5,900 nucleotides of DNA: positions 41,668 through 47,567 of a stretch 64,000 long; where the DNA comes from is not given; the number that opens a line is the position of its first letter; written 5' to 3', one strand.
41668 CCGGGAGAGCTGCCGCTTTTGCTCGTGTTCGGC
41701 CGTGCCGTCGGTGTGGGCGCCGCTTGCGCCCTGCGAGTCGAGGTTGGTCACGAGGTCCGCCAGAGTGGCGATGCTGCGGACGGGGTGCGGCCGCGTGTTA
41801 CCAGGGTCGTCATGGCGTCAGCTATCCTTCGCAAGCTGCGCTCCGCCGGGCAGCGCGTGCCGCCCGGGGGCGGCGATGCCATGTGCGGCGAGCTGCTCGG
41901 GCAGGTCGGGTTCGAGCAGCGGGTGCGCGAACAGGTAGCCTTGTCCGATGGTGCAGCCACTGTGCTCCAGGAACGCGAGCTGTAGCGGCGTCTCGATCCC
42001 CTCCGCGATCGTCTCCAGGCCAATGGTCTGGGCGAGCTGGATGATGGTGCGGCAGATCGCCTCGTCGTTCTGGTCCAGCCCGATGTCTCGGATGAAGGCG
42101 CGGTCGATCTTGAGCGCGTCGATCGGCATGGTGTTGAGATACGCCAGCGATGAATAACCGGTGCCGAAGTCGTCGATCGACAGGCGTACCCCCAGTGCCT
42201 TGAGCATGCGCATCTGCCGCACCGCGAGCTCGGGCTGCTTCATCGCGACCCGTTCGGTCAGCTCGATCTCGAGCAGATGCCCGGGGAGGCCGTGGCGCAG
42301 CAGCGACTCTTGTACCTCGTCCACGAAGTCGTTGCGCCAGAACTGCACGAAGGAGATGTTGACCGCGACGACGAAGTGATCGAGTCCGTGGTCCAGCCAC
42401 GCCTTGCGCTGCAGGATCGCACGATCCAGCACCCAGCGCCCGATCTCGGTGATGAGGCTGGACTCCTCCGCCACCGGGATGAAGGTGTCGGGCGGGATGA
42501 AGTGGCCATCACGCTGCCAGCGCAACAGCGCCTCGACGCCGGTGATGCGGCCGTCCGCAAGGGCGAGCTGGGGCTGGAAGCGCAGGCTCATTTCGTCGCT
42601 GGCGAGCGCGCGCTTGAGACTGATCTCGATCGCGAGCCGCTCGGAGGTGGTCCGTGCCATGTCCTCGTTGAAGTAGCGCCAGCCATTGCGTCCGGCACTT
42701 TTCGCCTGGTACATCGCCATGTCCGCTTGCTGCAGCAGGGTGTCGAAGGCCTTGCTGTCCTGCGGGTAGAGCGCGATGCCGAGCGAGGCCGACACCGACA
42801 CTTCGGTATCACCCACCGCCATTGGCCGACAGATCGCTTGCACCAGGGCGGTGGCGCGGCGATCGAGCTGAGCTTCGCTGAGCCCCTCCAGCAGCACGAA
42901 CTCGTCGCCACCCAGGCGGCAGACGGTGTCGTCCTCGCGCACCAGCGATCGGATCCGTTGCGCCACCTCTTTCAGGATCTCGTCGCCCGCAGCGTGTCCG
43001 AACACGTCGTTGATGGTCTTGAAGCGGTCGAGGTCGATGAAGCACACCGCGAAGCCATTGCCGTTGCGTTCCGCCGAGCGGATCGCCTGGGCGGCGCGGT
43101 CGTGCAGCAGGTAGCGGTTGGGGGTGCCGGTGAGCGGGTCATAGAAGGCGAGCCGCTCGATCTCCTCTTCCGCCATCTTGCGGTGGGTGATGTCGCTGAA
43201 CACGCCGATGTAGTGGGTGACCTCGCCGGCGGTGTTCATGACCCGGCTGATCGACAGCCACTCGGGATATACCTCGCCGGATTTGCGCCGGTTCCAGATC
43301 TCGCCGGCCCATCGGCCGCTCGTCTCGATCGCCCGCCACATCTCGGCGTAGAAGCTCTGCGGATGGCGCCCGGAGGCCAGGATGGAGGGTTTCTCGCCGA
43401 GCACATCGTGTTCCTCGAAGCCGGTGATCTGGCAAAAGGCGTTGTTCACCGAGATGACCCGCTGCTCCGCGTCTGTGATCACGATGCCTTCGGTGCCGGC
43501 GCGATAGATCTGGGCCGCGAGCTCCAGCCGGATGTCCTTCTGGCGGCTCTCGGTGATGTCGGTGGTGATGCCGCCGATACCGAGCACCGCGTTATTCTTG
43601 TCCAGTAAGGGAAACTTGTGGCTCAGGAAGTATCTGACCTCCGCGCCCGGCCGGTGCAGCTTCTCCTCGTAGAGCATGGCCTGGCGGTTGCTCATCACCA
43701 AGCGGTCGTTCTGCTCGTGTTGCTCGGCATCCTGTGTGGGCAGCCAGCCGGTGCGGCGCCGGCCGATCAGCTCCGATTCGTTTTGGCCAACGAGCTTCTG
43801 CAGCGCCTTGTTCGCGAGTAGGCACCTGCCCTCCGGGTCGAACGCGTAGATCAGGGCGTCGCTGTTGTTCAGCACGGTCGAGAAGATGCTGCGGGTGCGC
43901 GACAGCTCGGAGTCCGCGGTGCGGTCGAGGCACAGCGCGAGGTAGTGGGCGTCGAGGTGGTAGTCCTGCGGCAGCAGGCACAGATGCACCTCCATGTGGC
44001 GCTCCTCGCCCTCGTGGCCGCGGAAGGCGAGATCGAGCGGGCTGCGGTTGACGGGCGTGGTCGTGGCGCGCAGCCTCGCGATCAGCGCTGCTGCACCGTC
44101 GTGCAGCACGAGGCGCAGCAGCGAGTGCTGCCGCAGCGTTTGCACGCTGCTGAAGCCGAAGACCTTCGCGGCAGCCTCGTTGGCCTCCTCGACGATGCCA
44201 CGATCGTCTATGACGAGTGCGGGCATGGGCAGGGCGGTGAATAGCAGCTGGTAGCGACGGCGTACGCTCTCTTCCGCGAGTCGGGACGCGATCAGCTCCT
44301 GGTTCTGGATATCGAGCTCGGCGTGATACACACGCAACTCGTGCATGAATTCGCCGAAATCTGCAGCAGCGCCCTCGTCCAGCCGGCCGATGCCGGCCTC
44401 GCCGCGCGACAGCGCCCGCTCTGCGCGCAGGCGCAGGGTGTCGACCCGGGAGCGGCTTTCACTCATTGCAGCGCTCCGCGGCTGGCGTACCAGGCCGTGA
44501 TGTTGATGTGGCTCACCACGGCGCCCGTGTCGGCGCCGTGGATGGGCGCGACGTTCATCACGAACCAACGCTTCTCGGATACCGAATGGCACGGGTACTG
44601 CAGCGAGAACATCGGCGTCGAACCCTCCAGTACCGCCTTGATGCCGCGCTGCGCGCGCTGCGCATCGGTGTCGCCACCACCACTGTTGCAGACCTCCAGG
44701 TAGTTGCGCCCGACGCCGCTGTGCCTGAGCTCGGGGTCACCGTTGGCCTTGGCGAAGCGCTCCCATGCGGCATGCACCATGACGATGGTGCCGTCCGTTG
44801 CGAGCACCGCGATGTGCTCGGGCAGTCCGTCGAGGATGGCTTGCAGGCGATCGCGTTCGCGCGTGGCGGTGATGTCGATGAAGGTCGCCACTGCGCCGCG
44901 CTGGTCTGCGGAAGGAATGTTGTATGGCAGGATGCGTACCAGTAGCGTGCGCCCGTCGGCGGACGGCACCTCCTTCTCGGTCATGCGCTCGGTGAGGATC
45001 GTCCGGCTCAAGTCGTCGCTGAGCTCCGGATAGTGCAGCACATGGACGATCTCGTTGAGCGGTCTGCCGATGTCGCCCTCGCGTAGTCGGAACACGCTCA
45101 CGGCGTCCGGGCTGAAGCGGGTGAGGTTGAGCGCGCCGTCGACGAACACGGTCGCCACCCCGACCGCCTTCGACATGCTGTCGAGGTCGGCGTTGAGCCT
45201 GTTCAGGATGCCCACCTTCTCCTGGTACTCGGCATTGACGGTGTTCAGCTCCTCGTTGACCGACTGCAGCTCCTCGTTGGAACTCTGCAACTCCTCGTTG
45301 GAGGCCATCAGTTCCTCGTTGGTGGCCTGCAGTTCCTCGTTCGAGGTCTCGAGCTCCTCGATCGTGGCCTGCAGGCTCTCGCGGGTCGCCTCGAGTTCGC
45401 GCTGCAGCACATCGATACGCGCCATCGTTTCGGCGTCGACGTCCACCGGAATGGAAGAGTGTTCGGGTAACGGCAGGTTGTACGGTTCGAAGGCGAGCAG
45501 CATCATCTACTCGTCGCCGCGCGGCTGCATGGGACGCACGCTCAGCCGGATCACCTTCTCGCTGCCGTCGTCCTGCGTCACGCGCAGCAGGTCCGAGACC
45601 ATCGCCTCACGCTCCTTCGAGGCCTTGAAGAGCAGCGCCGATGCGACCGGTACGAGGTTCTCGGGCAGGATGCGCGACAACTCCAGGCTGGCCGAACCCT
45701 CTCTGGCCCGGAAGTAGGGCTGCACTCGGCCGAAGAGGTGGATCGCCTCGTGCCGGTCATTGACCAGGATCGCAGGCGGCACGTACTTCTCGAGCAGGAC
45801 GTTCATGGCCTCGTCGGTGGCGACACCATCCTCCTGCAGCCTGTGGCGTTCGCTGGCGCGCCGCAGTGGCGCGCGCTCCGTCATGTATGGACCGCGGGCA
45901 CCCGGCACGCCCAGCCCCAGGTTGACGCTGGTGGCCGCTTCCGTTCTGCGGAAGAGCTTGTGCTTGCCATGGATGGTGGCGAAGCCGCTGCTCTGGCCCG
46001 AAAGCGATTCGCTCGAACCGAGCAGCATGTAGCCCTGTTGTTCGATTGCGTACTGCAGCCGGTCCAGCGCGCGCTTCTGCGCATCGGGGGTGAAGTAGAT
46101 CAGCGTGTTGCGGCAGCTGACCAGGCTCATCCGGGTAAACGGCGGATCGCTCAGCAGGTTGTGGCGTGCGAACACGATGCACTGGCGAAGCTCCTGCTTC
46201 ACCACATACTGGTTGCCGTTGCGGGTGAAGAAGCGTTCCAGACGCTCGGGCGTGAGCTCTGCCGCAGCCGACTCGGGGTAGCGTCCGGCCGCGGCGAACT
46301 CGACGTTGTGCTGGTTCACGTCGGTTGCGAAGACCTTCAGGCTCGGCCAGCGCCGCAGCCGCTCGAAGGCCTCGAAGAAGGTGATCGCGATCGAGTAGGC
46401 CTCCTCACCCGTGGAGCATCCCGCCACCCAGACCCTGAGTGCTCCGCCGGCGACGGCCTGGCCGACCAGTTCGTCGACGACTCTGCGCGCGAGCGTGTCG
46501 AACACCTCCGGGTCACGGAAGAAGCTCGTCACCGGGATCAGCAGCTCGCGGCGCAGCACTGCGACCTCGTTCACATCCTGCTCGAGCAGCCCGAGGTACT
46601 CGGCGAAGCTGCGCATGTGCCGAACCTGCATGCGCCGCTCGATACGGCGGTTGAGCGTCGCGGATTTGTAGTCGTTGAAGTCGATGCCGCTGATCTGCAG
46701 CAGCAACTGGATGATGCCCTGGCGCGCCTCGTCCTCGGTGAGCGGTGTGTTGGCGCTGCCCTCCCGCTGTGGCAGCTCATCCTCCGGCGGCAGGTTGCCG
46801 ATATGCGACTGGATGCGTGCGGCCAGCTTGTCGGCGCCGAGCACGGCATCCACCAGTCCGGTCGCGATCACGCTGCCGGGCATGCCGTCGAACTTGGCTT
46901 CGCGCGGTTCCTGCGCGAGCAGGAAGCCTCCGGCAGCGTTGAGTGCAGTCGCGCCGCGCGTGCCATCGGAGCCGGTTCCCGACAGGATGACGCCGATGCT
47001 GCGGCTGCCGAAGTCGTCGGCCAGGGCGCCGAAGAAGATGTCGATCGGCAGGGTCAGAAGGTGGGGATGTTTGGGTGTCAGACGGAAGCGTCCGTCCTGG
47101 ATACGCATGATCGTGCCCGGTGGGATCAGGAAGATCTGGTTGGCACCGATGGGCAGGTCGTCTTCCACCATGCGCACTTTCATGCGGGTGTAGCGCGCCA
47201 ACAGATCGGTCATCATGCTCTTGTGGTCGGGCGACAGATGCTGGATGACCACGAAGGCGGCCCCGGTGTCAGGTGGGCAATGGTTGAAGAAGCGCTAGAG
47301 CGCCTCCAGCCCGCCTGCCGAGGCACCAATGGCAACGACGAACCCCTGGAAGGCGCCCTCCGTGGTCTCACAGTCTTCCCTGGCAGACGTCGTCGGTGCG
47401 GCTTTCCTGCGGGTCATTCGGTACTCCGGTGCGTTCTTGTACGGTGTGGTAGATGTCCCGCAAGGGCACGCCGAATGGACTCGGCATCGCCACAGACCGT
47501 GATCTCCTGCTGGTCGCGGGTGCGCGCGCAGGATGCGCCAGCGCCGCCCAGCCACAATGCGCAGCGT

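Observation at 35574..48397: Six-gene sensory locus linking a CarH-like B12 regulator, a CheB/CheR methylation module, PAS sensors, and c-di-GMP enzymes/kinases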

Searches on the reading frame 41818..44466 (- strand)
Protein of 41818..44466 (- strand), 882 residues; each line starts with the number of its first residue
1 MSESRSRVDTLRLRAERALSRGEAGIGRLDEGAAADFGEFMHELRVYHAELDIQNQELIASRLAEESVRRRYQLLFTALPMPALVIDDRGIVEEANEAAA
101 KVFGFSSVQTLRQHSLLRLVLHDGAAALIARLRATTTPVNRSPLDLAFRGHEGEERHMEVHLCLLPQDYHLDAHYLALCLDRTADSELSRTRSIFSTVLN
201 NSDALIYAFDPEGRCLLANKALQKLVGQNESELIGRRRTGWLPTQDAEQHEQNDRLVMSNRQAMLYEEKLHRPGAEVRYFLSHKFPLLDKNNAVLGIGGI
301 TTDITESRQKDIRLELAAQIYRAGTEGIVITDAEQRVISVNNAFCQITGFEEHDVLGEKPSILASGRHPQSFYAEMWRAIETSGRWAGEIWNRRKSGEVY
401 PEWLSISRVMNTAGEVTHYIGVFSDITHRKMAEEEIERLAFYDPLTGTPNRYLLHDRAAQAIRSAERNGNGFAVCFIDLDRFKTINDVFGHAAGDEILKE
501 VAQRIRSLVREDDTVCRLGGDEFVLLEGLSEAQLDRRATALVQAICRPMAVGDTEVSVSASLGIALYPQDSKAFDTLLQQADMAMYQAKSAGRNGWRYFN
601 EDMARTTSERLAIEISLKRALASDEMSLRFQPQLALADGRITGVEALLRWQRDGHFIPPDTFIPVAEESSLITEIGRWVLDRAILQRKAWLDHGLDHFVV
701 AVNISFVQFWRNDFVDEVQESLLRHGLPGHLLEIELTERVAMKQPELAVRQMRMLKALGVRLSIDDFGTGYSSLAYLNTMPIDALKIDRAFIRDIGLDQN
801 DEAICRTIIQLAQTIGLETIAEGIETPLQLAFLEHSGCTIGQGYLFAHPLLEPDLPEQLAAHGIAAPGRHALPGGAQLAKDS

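Call 9: search_protein_families(library=pfam, proteins=[window:41818-44466:-], max_evalue=0.01)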
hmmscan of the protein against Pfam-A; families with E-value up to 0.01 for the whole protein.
window:41818-44466:- (882 aa): 10 families
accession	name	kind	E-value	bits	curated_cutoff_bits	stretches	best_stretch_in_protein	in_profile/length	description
PF00563.25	EAL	-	5.5e-66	222.8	31.3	1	617-849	4-236/236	EAL domain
PF00990.26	GGDEF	-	5.3e-47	160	23.8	1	440-594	1-160/161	Diguanylate cyclase, GGDEF domain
PF08448.16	PAS_4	-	4.8e-37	127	23.1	3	199-309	1-110/110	PAS fold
PF13426.13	PAS_9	-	3.4e-33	114.5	27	3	326-427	2-102/103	PAS domain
PF00989.32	PAS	-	4.8e-32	110.8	22.6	3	325-426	11-113/113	PAS fold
PF13188.13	PAS_8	-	9.3e-20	70.2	21.8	3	325-364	11-47/65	PAS domain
PF08447.18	PAS_3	-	7e-10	39.5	25.6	1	338-422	2-88/89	PAS fold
PF24820.1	Diguanyl_cycl_sensor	-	1.1e-06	29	28.1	1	78-168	4-99/109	Diguanylate cyclase-like sensor domain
PF17765.7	MLTR_LBD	-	8e-06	26.5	26.3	1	68-127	1-61/168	MmyB-like transcription regulator ligand binding domain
PF12860.13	PAS_7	-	0.0033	18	27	0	326-355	6-35/115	PAS fold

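Call 33: find_encoding_contigs(protein=window:41818-44466:-, flank=10000, max_places=6)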
Protein window:41818-44466:- (882 aa): 1 contig read that carries it; 1 place shown.
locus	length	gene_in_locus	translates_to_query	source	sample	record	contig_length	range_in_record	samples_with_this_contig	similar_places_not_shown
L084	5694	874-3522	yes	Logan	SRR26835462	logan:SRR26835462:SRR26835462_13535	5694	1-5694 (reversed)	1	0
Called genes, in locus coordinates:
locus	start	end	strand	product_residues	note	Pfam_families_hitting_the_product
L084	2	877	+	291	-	?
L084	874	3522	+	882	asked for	PF00989:PAS (weak), PF00989:PAS, PF08448:PAS_4, PF00989:PAS, PF08448:PAS_4, PF13426:PAS_9, PF00990:GGDEF, PF00563:EAL, +5 more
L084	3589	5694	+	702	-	?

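Call 45: search_protein_families(library=ncbifam, proteins=[window:41818-44466:-], max_evalue=0.00001)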
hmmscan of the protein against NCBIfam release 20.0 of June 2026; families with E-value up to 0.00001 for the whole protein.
window:41818-44466:- (882 aa): 43 families (the best 25 are shown)
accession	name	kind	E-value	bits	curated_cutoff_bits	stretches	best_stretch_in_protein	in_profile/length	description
NF045675.1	PhdiestaseDibA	equivalog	1.2e-190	635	980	1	302-850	65-616/623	phosphodiesterase DibA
NF007474.0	PRK10060.1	equivalog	8e-118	394.4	782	1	314-852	110-647/663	cyclic di-GMP phosphodiesterase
NF008467.0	PRK11359.1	equivalog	1.7e-116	390.1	857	2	432-860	368-793/800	oxygen-sensing cyclic-di-GMP phosphodiesterase DosP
NF053781.1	cdiGMPphdstlr2612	equivalog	1.8e-111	373.8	1600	1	271-855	668-1261/1268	Tlr1612 family c-di-GMP phosphodiesterase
NF052458.1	PhdiestGepA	equivalog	4.5e-87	293.1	1200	1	416-851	400-833/840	phosphodiesterase GepA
NF007298.0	PRK09776.1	equivalog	3.6e-81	273.5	1135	1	244-849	481-1096/1111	diguanylate cyclase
NF008807.1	PRK11829.1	equivalog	3.1e-69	233.8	733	1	433-855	235-658/670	biofilm formation regulator HmsP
NF007423.1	PRK09966.1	equivalog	3.3e-48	164.5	325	1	432-589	231-390/390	diguanylate cyclase DgcN/YfiN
NF007839.0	PRK10551.1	equivalog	1.2e-44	152.7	461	1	617-857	268-508/518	cyclic di-GMP phosphodiesterase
TIGR00254.1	GGDEF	domain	1.7e-42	145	37.4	1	436-598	1-166/168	diguanylate cyclase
NF052596.1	RR_EAL_PvrR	equivalog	2.2e-41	141.8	580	1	494-862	37-392/398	response regulator cyclic di-GMP phosphodiesterase PvrR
TIGR00229.1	sensory_box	domain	3.3e-41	140.3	22.9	2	319-436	9-126/126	PAS domain S-box protein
NF038266.1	diguan_SiaD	equivalog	2.1e-40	138.7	290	1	424-594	76-250/252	biofilm regulation diguanylate cyclase SiaD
NF045673.1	c-di-GMPRcptLapD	equivalog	6.2e-40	137.1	1020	1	433-849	229-644/647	cyclic di-GMP receptor LapD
NF007380.0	PRK09894.1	equivalog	1.3e-34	119.9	256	1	438-596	127-284/296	diguanylate cyclase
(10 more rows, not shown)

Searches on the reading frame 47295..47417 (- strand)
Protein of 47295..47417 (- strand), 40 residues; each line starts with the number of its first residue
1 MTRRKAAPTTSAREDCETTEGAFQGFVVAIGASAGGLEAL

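Call 9: search_protein_families(library=pfam, proteins=[window:47298-47417:-], max_evalue=0.01)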
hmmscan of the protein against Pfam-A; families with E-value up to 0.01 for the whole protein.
window:47298-47417:- (40 aa): 0 families

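Call 35: find_encoding_contigs(protein=window:47295-47417:-, flank=10000, max_places=8)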
Protein window:47295-47417:- (40 aa): 21 contigs read that carry it; 8 places shown.
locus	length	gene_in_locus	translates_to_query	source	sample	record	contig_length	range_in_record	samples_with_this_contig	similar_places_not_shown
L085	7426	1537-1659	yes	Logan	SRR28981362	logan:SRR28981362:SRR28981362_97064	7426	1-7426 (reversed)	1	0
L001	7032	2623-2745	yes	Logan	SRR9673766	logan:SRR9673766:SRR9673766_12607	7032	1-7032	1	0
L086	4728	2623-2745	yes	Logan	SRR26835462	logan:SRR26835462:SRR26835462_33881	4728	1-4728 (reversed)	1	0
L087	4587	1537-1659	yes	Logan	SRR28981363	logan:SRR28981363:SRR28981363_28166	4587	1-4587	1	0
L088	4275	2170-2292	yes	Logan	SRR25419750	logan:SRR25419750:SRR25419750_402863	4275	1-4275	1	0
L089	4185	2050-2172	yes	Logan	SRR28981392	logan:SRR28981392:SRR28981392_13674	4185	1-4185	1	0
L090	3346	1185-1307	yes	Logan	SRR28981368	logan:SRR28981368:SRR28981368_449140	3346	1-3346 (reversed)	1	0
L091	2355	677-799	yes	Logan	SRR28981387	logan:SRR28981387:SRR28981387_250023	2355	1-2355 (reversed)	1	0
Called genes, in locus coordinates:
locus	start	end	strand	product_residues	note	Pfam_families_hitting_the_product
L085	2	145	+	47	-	?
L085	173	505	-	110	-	PF03466:LysR_substrate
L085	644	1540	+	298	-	PF13411:MerR_1 (weak), PF02607:B12-binding_2 (weak), PF02310:B12-binding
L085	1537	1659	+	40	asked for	-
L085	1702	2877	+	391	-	PF01339:CheB_methylest, PF03705:CheR_N, PF01739:CheR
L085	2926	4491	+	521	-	PF08448:PAS_4 (faint), PF03938:OmpH (weak), PF13596:PAS_10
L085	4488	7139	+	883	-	PF00989:PAS (weak), PF00989:PAS, PF08448:PAS_4, PF00989:PAS, PF08448:PAS_4, PF13426:PAS_9, PF00990:GGDEF, PF00563:EAL, +4 more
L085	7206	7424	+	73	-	?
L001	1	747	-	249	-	?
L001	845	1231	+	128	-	PF04379:DUF525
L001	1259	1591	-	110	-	PF03466:LysR_substrate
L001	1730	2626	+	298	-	PF13411:MerR_1 (weak), PF02607:B12-binding_2 (weak), PF02310:B12-binding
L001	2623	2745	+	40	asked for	-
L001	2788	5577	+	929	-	PF01339:CheB_methylest, PF03705:CheR_N, PF01739:CheR, PF13596:PAS_10, PF08448:PAS_4 (weak)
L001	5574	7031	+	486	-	?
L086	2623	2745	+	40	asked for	-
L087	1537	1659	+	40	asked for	-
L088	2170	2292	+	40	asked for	-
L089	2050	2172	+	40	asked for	-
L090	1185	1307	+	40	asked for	-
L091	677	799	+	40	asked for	-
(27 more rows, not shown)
